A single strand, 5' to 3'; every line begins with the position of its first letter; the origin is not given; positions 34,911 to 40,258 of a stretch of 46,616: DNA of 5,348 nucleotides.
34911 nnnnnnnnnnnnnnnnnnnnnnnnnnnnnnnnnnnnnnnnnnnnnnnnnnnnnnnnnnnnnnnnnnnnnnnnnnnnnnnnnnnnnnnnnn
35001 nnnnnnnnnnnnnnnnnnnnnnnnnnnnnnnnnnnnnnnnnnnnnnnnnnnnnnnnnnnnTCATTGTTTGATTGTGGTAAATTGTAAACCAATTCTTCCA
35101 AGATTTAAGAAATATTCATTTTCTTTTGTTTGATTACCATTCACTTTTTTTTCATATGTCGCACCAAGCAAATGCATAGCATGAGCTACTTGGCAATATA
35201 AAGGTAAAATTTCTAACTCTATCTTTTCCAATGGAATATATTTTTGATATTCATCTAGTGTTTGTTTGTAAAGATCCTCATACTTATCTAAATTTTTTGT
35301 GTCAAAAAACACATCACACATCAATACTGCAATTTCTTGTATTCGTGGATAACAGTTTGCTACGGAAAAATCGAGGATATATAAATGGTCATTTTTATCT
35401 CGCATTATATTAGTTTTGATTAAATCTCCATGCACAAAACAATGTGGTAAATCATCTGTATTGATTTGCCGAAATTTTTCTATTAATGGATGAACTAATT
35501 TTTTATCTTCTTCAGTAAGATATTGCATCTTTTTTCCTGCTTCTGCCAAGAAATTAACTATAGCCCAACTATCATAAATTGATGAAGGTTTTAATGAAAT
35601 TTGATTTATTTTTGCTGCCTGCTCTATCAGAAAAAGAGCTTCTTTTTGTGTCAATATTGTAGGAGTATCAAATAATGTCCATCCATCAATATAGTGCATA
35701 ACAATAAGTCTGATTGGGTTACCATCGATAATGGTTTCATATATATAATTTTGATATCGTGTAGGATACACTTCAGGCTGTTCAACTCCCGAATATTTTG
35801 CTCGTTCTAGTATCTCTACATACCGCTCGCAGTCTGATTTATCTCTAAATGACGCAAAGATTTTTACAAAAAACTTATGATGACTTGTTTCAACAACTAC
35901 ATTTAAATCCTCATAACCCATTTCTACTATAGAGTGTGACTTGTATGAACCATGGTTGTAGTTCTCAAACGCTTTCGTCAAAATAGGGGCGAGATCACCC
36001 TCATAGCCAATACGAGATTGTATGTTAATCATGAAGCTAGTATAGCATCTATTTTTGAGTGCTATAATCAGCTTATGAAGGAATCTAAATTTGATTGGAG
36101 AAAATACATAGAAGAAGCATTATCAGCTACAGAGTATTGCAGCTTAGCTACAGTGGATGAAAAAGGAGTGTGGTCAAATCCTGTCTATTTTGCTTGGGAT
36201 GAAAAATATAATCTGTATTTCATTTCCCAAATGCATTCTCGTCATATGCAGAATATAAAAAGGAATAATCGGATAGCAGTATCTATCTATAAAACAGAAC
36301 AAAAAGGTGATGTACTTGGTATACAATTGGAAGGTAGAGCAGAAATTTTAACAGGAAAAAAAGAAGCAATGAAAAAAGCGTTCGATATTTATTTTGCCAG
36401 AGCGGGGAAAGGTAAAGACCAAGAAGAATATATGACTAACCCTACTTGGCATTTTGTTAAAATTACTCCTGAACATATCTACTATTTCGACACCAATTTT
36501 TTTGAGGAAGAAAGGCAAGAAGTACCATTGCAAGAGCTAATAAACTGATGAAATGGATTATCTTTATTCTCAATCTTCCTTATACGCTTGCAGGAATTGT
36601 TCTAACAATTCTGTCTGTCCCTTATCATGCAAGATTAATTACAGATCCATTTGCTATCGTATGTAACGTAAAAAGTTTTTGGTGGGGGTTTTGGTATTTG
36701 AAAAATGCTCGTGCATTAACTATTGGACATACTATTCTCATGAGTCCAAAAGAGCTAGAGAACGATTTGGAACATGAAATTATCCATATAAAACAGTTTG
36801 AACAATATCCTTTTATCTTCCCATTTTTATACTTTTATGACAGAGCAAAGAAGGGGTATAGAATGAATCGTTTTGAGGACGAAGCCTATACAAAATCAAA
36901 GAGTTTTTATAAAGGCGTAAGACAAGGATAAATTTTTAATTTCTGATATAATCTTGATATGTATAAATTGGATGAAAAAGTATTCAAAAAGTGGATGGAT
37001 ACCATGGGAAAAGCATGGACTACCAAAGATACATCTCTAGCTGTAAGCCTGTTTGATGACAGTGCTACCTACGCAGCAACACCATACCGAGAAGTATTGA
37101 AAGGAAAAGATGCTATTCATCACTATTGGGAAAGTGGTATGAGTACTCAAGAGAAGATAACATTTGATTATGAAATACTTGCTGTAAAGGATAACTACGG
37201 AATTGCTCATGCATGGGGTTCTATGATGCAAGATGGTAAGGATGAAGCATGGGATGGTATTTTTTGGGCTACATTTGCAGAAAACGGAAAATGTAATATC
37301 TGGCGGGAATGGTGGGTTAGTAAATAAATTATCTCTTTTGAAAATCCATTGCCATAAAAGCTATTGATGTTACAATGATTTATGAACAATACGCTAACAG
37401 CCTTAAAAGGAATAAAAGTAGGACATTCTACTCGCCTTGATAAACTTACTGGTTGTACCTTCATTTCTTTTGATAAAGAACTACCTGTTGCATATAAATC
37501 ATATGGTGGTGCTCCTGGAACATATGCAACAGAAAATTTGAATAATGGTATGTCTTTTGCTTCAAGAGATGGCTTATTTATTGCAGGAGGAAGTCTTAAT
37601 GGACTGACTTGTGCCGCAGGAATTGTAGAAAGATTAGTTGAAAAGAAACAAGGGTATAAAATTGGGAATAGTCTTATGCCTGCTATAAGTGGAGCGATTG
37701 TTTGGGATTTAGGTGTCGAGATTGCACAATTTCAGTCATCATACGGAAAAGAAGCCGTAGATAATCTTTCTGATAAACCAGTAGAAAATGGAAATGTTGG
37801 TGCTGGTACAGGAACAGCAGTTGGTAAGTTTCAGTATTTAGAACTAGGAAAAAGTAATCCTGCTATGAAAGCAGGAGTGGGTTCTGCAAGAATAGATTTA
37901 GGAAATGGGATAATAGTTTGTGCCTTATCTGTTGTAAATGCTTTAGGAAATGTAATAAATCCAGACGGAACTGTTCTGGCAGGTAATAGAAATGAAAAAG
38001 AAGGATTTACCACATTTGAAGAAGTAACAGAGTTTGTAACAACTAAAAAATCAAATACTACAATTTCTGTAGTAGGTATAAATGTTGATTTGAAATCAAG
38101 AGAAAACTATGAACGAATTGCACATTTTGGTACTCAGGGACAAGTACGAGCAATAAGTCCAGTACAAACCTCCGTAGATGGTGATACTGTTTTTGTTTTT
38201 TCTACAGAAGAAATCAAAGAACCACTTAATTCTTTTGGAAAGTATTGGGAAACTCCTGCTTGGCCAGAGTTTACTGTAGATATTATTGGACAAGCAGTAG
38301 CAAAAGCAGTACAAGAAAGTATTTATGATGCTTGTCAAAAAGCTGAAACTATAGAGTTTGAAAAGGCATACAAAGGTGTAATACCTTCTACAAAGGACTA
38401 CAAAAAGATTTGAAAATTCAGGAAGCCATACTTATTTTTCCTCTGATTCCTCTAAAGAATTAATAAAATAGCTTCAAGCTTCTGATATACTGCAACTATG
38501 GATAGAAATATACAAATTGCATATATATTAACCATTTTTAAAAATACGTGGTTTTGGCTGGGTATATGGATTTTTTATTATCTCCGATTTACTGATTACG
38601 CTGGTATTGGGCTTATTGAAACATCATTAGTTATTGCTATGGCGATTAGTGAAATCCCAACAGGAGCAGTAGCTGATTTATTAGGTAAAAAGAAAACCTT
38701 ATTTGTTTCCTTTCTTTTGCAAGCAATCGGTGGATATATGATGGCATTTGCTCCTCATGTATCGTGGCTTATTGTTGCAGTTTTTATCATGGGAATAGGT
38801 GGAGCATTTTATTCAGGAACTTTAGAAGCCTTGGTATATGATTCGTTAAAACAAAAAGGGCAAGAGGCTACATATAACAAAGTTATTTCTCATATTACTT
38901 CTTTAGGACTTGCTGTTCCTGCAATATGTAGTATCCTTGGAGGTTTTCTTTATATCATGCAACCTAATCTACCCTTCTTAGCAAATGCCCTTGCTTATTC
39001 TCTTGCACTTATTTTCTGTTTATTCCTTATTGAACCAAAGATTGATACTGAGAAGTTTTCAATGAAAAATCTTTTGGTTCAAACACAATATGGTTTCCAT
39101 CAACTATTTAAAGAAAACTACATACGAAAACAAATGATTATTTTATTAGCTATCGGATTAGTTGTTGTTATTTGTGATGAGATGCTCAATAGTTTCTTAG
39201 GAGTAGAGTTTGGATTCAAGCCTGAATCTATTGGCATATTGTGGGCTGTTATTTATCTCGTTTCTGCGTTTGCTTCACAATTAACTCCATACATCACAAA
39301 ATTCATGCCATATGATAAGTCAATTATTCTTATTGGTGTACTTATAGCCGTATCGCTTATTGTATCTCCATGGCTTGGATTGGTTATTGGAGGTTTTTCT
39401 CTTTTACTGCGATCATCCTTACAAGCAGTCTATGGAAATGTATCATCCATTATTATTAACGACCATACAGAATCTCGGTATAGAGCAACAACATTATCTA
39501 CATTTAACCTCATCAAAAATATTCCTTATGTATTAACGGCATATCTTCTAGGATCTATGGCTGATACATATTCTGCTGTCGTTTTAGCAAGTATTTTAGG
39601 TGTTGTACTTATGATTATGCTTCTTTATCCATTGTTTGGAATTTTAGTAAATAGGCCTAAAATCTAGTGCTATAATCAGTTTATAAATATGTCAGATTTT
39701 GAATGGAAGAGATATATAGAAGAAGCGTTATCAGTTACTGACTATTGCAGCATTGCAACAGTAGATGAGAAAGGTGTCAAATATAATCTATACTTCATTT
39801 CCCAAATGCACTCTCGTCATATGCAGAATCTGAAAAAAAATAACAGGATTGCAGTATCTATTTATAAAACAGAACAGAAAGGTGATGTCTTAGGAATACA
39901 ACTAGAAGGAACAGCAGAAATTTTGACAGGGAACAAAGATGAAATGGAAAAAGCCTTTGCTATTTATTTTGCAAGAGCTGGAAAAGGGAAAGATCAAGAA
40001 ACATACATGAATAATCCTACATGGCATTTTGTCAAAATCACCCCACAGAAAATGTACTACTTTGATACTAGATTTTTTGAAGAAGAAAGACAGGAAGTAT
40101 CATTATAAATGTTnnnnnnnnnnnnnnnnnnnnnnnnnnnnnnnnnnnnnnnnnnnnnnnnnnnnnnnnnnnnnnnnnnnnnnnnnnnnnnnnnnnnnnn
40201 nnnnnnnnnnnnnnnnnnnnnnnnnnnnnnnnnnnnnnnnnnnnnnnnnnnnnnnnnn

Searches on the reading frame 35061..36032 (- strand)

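Call 44: search_protein_families(library=pfam, proteins=[window:35061-36032:-], max_evalue=0.001)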
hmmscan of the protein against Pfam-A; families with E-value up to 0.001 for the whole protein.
window:35061-36032:- (323 aa): 3 families
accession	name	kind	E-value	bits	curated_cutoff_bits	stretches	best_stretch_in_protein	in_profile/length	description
PF01636.29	APH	-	6.8e-15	55.9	23.2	1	36-253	5-227/239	Phosphotransferase enzyme family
PF01633.27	Choline_kinase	-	0.00023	21.1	29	1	185-246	152-212/300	Choline/ethanolamine kinase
PF01163.29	RIO1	-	0.00062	19.9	22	0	158-224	84-150/187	RIO domain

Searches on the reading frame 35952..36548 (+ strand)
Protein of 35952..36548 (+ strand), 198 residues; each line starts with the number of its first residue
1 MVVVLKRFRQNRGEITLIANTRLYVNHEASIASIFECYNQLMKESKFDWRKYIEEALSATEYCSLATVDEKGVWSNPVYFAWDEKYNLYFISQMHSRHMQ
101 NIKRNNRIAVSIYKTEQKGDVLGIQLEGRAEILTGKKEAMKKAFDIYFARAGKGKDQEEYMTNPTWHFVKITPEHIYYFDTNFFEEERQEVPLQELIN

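Call 44: search_protein_families(library=pfam, proteins=[window:35952-36548:+], max_evalue=0.001)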
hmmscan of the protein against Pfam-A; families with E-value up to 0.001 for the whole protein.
window:35952-36548:+ (198 aa): 4 families
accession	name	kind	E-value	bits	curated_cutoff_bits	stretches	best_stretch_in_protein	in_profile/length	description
PF01243.27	PNPOx_N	-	3.9e-16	59.9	28.1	1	53-178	5-118/120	Pyridoxamine 5'-phosphate oxidase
PF16242.11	Pyrid_ox_like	-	5.5e-05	23.2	28.8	1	51-156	4-108/149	Pyridoxamine 5'-phosphate oxidase like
PF12900.13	Pyridox_ox_2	-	0.00011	22.6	27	1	53-176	5-136/140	Pyridoxamine 5'-phosphate oxidase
PF13883.13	CREG_beta-barrel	-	0.0002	21.8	27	1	83-180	49-152/167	CREG, beta-barrel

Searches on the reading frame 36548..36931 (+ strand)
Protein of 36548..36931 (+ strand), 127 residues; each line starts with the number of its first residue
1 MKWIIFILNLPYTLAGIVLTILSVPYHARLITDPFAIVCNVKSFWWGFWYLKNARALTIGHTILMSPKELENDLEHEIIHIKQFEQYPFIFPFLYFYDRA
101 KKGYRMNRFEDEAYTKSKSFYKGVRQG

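Call 44: search_protein_families(library=pfam, proteins=[window:36548-36931:+], max_evalue=0.001)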
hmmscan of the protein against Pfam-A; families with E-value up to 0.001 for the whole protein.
window:36548-36931:+ (127 aa): 0 families

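Call 73: search_protein_families(library=pfam, proteins=[window:36548-36931:+], max_evalue=1)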
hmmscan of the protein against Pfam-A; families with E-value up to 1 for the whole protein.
window:36548-36931:+ (127 aa): 1 family
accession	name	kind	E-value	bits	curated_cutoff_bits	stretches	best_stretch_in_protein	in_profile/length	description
PF13699.11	eCIS_core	-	0.054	14.1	22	1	53-84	37-75/79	eCIS core domain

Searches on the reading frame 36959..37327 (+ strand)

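Call 45: search_protein_families(library=pfam, proteins=[window:36959-37327:+], max_evalue=0.001)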
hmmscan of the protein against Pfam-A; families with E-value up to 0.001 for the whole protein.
window:36959-37327:+ (122 aa): 3 families
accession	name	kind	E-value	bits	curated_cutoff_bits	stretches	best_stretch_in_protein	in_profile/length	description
PF12680.13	SnoaL_2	-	4.7e-10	40.4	27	1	18-112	6-99/102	SnoaL-like domain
PF14534.12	DUF4440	-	0.00038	21.3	25.2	1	15-108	7-100/107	Domain of unknown function (DUF4440)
PF13474.12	SnoaL_3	-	0.00053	20.8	22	1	13-85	5-77/121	SnoaL-like domain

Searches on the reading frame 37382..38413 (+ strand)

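Call 45: search_protein_families(library=pfam, proteins=[window:37382-38413:+], max_evalue=0.001)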
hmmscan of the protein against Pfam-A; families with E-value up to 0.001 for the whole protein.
window:37382-38413:+ (343 aa): 1 family
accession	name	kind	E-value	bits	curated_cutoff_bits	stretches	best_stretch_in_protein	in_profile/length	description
PF03576.19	Peptidase_S58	-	3.1e-31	109.4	23.9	1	3-327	1-302/307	Peptidase family S58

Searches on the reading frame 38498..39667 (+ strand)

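Call 45: search_protein_families(library=pfam, proteins=[window:38498-39667:+], max_evalue=0.001)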
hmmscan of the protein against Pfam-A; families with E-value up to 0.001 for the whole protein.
window:38498-39667:+ (389 aa): 2 families
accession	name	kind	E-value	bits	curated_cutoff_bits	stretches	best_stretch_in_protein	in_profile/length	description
PF07690.21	MFS_1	-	1.9e-26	93.3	33.4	1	8-346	4-345/347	Major Facilitator Superfamily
PF05977.19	MFS_3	-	5.3e-05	22.3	27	1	37-289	47-300/524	Transmembrane secretion effector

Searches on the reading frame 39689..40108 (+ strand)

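Call 45: search_protein_families(library=pfam, proteins=[window:39689-40108:+], max_evalue=0.001)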
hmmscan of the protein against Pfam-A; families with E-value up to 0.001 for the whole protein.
window:39689-40108:+ (139 aa): 2 families
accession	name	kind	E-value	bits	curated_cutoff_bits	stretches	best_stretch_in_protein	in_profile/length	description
PF01243.27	PNPOx_N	-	4e-10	40.5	28.1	1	11-124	6-118/120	Pyridoxamine 5'-phosphate oxidase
PF13883.13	CREG_beta-barrel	-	0.00052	20.5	27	0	18-126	38-152/167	CREG, beta-barrel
